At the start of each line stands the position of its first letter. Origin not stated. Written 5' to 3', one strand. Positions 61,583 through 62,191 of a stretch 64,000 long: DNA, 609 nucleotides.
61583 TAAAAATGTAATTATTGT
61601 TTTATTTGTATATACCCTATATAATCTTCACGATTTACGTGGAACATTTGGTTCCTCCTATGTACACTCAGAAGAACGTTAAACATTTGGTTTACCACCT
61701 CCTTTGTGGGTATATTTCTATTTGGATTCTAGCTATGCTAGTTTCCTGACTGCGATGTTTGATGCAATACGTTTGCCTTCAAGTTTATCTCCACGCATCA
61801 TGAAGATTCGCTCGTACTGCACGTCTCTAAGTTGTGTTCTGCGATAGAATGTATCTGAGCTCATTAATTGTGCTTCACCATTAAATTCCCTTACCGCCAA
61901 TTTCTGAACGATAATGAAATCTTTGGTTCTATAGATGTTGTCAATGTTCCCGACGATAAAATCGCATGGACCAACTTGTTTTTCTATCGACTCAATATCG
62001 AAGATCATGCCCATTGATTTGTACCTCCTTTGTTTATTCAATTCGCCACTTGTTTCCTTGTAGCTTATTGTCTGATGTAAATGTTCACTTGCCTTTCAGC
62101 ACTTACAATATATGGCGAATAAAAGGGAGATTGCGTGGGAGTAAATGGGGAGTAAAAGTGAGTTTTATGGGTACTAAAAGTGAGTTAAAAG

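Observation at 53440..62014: Non-tailed phage-like module: HUH Rep, membrane-embedded P-loop NTPase and six membrane or secreted proteins, with no capsid, terminase or tail genes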

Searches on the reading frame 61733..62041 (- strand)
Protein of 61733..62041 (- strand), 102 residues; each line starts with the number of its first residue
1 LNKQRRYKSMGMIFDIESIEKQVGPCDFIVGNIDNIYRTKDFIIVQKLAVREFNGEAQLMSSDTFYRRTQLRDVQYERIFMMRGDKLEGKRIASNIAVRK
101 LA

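Call 3: search_protein_families(library=pfam, proteins=[window:61733-62041:-], max_evalue=1)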
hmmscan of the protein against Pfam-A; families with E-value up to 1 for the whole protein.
window:61733-62041:- (102 aa): 0 families

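Call 4: search_protein_families(library=phrogs, proteins=[window:61733-62041:-], max_evalue=1)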
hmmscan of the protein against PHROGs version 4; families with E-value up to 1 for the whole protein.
window:61733-62041:- (102 aa): 0 families

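Call 16: search_protein_families(library=ncbifam, proteins=[window:61733-62041:-], max_evalue=1)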
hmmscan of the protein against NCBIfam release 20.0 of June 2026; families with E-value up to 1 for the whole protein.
window:61733-62041:- (102 aa): 0 families

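Call 111: search_protein_families(library=padloc, proteins=[window:61733-62041:-], max_evalue=0.01)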
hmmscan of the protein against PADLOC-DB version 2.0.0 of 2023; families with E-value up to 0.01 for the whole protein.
window:61733-62041:- (102 aa): 0 families
